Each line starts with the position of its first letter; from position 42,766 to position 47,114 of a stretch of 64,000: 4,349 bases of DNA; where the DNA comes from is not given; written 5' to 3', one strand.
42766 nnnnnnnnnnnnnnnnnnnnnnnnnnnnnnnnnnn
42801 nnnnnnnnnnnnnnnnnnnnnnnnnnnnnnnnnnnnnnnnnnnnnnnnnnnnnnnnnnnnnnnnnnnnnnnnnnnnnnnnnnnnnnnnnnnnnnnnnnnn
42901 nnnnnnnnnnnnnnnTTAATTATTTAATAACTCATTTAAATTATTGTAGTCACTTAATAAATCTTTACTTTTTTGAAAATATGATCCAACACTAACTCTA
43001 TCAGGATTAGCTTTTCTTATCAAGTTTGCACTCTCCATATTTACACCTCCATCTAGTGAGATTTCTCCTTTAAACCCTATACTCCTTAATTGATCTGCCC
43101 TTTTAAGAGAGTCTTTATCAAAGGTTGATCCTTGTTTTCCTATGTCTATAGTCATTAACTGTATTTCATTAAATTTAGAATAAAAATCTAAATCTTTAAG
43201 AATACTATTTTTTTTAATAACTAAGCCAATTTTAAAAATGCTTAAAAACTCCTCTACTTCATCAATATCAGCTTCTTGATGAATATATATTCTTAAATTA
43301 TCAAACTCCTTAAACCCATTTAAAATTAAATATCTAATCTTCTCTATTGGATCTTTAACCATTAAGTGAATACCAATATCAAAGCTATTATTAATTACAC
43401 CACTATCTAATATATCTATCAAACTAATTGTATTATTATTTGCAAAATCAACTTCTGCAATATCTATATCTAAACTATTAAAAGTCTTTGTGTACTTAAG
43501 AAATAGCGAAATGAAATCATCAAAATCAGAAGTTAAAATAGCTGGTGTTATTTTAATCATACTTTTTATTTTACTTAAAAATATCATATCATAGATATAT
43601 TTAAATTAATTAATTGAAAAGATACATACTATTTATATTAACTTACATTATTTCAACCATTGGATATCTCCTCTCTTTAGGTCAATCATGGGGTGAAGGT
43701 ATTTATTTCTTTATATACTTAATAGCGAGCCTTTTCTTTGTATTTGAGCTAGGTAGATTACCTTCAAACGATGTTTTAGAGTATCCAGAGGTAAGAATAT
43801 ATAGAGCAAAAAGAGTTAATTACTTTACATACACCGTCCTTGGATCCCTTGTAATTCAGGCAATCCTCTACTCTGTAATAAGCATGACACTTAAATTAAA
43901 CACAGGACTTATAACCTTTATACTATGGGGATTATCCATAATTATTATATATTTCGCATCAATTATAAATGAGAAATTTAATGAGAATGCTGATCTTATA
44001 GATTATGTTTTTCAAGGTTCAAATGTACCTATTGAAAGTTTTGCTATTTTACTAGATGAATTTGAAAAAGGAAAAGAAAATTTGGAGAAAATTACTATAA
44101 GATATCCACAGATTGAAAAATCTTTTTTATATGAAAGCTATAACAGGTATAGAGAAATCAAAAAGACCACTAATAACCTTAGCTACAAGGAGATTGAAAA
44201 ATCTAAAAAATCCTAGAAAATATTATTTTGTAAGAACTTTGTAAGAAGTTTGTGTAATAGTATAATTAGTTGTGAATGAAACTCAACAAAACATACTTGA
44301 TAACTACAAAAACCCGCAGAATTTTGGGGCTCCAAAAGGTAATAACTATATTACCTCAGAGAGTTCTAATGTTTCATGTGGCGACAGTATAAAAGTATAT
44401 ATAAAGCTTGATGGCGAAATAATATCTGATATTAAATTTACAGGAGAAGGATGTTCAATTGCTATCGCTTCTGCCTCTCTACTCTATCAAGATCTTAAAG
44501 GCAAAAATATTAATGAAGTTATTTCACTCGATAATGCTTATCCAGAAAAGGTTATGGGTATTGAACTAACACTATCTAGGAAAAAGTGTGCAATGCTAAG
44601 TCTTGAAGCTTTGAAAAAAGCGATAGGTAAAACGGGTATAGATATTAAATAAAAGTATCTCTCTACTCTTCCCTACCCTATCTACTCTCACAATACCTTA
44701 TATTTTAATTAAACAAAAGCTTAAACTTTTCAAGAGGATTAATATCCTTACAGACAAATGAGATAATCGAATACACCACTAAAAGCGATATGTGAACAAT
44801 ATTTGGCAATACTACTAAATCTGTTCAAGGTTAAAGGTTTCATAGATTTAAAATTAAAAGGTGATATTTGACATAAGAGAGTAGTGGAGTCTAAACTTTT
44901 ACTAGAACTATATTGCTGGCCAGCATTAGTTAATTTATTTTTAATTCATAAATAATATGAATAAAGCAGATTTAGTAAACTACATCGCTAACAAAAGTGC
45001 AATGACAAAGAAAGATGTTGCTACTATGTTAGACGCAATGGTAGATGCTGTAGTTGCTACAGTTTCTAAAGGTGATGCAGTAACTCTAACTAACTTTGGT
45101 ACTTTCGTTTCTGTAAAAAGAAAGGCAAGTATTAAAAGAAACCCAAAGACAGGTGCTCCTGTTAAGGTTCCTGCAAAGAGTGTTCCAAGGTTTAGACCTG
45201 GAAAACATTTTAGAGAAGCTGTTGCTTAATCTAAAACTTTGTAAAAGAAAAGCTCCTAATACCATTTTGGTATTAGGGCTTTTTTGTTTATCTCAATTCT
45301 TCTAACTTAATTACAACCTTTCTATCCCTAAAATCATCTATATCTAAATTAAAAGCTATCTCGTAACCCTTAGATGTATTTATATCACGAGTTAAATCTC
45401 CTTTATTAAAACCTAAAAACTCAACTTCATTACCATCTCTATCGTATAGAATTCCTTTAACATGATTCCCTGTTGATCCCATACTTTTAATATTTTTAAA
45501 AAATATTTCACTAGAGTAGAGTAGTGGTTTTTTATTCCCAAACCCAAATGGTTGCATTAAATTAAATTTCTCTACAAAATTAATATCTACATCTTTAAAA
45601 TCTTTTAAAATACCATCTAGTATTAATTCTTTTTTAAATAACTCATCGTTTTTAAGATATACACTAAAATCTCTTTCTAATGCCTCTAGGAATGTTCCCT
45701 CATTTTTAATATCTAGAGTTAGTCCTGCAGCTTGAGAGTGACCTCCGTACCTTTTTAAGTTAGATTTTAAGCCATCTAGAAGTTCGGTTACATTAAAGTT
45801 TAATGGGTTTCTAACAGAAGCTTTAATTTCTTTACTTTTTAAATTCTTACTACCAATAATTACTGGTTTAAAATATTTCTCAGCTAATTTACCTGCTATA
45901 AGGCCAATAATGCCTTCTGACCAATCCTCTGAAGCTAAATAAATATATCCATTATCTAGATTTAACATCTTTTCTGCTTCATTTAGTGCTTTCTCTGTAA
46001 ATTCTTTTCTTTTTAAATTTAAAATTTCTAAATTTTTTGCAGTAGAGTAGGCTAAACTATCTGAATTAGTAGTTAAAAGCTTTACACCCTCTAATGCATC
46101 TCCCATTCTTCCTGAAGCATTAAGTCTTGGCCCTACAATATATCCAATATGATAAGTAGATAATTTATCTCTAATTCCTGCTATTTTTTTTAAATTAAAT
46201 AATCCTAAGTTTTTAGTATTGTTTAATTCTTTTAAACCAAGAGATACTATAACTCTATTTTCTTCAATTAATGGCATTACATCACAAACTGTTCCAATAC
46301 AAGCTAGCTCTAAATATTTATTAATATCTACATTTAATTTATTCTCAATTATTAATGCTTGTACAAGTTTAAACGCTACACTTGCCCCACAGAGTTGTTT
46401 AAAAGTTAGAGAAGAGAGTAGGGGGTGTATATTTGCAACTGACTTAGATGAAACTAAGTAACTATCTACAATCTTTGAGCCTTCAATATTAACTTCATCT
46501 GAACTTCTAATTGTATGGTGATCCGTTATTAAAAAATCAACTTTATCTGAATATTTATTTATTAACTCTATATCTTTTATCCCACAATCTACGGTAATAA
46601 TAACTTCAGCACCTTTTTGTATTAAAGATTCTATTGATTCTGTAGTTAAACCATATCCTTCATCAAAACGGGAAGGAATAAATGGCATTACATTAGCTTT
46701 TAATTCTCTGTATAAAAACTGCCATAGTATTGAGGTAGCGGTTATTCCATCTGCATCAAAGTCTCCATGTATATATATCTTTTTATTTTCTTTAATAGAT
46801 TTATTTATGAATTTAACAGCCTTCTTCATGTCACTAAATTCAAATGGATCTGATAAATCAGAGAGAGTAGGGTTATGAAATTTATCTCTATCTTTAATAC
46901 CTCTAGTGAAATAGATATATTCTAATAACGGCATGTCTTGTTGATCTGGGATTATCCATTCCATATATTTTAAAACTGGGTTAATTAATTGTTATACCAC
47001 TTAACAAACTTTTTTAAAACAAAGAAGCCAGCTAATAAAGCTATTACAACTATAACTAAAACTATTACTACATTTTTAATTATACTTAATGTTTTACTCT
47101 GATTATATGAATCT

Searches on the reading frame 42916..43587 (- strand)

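Call 9: search_protein_families(library=pfam, proteins=[window:42916-43587:-], max_evalue=0.01)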
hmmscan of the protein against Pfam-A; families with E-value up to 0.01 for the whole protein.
window:42916-43587:- (223 aa): 2 families
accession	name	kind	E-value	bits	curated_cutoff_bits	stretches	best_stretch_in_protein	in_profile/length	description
PF00834.25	Ribul_P_3_epim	-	1.4e-15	57.7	21.1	1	12-204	1-197/198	Ribulose-phosphate 3 epimerase family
PF25658.1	FV_peptidase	-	0.0096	15.9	27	0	11-68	69-127/207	Putative filamentous viruses peptidase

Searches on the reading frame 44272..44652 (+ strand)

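Call 24: search_protein_families(library=pfam, proteins=[window:44272-44652:+], max_evalue=0.001)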
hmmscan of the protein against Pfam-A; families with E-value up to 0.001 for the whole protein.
window:44272-44652:+ (126 aa): 1 family
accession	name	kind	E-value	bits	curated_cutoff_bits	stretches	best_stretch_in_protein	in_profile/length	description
PF01592.21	NifU_N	-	1e-26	94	22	1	5-120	3-119/127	NifU-like N terminal domain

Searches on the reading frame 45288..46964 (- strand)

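Call 9: search_protein_families(library=pfam, proteins=[window:45288-46964:-], max_evalue=0.01)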
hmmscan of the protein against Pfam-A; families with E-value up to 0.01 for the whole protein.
window:45288-46964:- (558 aa): 4 families
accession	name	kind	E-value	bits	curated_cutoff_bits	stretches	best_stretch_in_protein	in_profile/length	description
PF01368.27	DHH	-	5.4e-20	72.4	28.1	1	62-225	1-125/125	DHH family, N-terminal domain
PF17768.7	RecJ_OB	-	6.3e-18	65.2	27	1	455-549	6-99/107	RecJ OB domain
PF02272.25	DHHA1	-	3.5e-11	43.9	25.9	1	338-431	2-98/102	DHHA1 domain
PF01751.28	Toprim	-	8.1e-05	23.2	23.1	1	39-90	37-86/96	Toprim domain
